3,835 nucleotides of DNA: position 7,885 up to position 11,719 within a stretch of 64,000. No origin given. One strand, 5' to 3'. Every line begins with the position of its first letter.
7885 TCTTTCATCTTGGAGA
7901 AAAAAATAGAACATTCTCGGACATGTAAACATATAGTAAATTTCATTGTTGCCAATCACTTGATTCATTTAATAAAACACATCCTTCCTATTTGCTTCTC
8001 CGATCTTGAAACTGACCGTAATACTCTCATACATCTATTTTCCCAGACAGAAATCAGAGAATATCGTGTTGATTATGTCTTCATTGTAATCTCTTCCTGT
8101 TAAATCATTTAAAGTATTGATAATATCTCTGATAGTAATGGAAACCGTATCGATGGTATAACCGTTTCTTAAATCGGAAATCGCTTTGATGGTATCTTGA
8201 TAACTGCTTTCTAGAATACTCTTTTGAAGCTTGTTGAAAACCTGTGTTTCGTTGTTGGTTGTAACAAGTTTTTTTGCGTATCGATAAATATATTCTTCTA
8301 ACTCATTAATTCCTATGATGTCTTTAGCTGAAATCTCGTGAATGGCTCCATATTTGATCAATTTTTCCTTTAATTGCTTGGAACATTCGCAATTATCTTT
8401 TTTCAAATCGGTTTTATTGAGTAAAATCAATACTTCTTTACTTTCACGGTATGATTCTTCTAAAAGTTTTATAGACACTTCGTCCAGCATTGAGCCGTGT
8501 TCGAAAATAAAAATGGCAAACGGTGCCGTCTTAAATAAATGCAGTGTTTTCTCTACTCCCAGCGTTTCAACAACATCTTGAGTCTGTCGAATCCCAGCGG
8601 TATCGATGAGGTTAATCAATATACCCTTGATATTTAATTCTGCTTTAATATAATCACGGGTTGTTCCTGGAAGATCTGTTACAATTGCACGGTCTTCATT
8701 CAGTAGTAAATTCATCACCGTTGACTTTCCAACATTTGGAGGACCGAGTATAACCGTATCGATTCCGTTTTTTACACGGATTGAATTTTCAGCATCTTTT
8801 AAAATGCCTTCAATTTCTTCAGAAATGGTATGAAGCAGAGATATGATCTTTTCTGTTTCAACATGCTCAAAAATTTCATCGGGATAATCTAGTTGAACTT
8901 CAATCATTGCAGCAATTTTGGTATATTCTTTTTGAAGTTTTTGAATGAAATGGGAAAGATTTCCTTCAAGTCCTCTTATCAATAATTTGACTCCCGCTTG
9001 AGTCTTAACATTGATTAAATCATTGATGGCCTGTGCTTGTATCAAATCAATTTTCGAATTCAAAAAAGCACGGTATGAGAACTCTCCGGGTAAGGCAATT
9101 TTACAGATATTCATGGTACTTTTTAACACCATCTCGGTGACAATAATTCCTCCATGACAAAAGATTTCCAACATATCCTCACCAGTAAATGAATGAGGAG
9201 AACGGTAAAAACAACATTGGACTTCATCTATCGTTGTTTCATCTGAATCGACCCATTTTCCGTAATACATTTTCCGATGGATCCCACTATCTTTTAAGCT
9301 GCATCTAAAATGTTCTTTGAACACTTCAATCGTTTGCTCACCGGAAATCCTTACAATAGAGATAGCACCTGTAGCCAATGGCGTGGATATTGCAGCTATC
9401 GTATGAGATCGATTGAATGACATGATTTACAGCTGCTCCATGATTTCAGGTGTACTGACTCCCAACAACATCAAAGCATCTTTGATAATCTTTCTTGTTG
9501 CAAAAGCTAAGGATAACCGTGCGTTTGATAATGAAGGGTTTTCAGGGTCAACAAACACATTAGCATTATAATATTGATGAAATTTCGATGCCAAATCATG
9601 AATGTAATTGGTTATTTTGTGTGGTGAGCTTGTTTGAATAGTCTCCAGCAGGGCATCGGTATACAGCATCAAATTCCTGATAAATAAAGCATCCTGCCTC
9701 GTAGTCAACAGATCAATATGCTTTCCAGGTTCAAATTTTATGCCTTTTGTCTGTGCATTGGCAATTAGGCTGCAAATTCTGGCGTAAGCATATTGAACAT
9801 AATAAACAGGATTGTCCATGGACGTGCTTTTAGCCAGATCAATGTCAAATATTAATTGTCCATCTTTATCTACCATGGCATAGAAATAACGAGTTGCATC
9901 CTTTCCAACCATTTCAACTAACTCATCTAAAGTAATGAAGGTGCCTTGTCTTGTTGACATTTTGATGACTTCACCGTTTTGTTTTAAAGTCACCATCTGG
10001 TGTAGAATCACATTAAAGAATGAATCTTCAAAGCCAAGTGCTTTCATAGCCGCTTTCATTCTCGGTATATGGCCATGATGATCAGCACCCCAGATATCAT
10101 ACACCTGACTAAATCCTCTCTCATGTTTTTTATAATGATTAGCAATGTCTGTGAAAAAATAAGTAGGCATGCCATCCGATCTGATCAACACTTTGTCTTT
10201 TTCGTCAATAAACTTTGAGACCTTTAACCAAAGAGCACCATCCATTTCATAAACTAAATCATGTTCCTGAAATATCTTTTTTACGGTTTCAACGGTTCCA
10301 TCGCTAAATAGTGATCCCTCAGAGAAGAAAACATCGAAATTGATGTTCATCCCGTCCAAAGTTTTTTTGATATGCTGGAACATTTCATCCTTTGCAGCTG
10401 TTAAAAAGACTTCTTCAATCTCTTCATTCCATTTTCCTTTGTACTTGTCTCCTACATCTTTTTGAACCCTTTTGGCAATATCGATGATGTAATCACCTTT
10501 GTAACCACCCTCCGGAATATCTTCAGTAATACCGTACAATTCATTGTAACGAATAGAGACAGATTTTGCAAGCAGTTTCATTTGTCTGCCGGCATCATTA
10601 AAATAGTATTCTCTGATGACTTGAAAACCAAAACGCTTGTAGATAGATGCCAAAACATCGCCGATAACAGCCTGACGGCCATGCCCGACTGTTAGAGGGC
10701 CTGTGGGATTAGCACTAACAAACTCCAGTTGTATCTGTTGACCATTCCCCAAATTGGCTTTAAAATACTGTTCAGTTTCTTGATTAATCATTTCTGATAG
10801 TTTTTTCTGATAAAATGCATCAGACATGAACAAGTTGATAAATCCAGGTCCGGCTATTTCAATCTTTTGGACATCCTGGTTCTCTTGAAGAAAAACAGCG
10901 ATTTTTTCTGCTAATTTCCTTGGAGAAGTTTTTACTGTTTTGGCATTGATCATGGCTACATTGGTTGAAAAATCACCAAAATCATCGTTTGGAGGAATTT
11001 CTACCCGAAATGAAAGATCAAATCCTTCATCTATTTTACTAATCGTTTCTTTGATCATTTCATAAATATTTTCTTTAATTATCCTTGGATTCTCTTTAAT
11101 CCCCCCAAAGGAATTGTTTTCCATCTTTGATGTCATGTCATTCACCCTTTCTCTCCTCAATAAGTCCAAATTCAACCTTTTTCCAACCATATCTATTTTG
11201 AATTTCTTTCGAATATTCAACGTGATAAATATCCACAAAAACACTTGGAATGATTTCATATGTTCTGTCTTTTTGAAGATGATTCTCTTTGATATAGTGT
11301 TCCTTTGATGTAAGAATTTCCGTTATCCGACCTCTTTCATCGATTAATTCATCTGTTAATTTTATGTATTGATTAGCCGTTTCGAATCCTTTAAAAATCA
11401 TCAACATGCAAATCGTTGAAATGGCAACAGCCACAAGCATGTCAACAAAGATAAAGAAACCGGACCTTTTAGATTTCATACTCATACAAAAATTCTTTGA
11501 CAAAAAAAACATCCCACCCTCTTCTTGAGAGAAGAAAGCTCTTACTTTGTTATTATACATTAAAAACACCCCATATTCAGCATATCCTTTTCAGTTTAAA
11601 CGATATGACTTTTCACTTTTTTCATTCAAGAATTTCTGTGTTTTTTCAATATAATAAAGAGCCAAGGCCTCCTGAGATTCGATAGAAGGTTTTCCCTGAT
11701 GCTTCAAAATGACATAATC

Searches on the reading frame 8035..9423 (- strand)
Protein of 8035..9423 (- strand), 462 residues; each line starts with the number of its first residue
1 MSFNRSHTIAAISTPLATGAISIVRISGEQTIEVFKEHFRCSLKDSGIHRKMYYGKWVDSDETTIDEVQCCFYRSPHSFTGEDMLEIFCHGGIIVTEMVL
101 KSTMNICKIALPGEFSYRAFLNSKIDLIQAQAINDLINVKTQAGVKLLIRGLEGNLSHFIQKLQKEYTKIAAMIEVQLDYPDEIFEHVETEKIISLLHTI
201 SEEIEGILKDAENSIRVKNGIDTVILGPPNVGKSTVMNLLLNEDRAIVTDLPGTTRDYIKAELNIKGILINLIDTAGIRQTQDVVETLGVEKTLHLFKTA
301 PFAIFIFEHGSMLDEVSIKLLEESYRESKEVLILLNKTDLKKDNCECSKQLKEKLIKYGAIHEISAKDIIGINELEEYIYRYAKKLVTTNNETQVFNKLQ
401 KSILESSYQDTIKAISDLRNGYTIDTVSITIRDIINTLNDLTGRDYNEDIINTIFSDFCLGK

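Call 3: search_protein_families(library=pfam, proteins=[window:8035-9423:-], max_evalue=0.01)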
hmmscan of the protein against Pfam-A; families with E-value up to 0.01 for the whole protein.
window:8035-9423:- (462 aa): 6 families
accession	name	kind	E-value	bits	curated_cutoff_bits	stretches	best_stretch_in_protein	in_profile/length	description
PF12631.12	MnmE_helical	-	2.4e-41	142.6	40.1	1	127-459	1-211/211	MnmE helical domain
PF10396.14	TrmE_N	-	2.9e-35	121.4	29.8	1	8-124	1-117/117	GTP-binding protein TrmE N-terminus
PF01926.29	MMR_HSR1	-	4.8e-20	72.2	21.9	1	223-337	2-113/113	50S ribosome-binding GTPase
PF02421.24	FeoB_N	-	2e-08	34.3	27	1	223-377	3-154/156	Ferrous iron transport protein B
PF03193.22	RsgA_GTPase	-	4.8e-06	26.9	30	0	222-256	108-149/174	RsgA GTPase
PF00009.33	GTP_EFTU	-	0.00014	21.9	26.5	1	253-384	54-187/188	Elongation factor Tu GTP binding domain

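Call 4: search_protein_families(library=ncbifam, proteins=[window:8035-9423:-], max_evalue=0.01)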
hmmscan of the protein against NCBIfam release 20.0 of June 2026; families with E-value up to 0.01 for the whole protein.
window:8035-9423:- (462 aa): 20 families
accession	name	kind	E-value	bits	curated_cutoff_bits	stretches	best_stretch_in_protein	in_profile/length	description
TIGR00450.1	mnmE_trmE_thdF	equivalog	8.1e-106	354.7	252.6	1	14-462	2-446/446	tRNA uridine-5-carboxymethylaminomethyl(34) synthesis GTPase MnmE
NF003661.0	PRK05291.1-3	equivalog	6.3e-103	345.5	380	1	6-462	3-448/448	tRNA uridine-5-carboxymethylaminomethyl(34) synthesis GTPase MnmE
TIGR03594.1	GTPase_EngA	equivalog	7.3e-36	124.1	306.7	1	189-413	145-375/432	ribosome biogenesis GTPase Der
TIGR03918.1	GTP_HydF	equivalog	4.7e-23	81.7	325.55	1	223-388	10-172/392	[FeFe] hydrogenase H-cluster maturation GTPase HydF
TIGR00231.1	small_GTP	domain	7.1e-22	77.9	42.5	1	221-379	4-162/164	GTP-binding protein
NF000908.1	PRK00089.1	equivalog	3.1e-21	75.9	237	1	224-401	7-185/291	GTPase Era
NF007071.0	PRK09518.1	equivalog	3e-16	59.1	953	1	208-367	431-598/706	bifunctional cytidylate kinase/GTPase Der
NF002828.0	PRK03003.1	equivalog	9.1e-16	57.5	631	1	214-357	206-355/477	ribosome biogenesis GTPase Der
TIGR00436.1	era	equivalog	5.2e-14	52.2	116.25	1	224-385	4-165/270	GTPase Era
TIGR03596.1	GTPase_YlqF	equivalog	4.6e-12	45.9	208.2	1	192-278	93-173/276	ribosome biogenesis GTPase YlqF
TIGR03597.1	GTPase_YqeH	equivalog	6.4e-08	32.1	297.4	1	216-292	151-229/361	ribosome biogenesis GTPase YqeH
TIGR00437.1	feoB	equivalog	1.3e-07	30.7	315.65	1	227-401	1-173/594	ferrous iron transport protein B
TIGR03598.1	GTPase_YsxC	equivalog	2.2e-06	27.5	124.45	1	215-379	13-185/186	ribosome biogenesis GTP-binding protein YihA/YsxC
NF008956.1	PRK12299.1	equivalog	3.1e-06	26.4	300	1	222-383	160-325/327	GTPase ObgE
NF008955.0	PRK12297.1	equivalog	1.1e-05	24.6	406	1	328-429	275-376/429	GTPase ObgE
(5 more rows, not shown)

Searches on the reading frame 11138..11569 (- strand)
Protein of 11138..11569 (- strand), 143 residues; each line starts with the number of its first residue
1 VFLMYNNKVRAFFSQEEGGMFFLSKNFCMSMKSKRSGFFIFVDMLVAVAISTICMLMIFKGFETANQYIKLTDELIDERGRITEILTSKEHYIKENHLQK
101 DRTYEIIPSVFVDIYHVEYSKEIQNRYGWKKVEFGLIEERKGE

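Call 44: search_protein_families(library=pfam, proteins=[window:11138-11569:-], max_evalue=0.001)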
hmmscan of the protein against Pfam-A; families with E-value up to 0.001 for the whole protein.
window:11138-11569:- (143 aa): 0 families
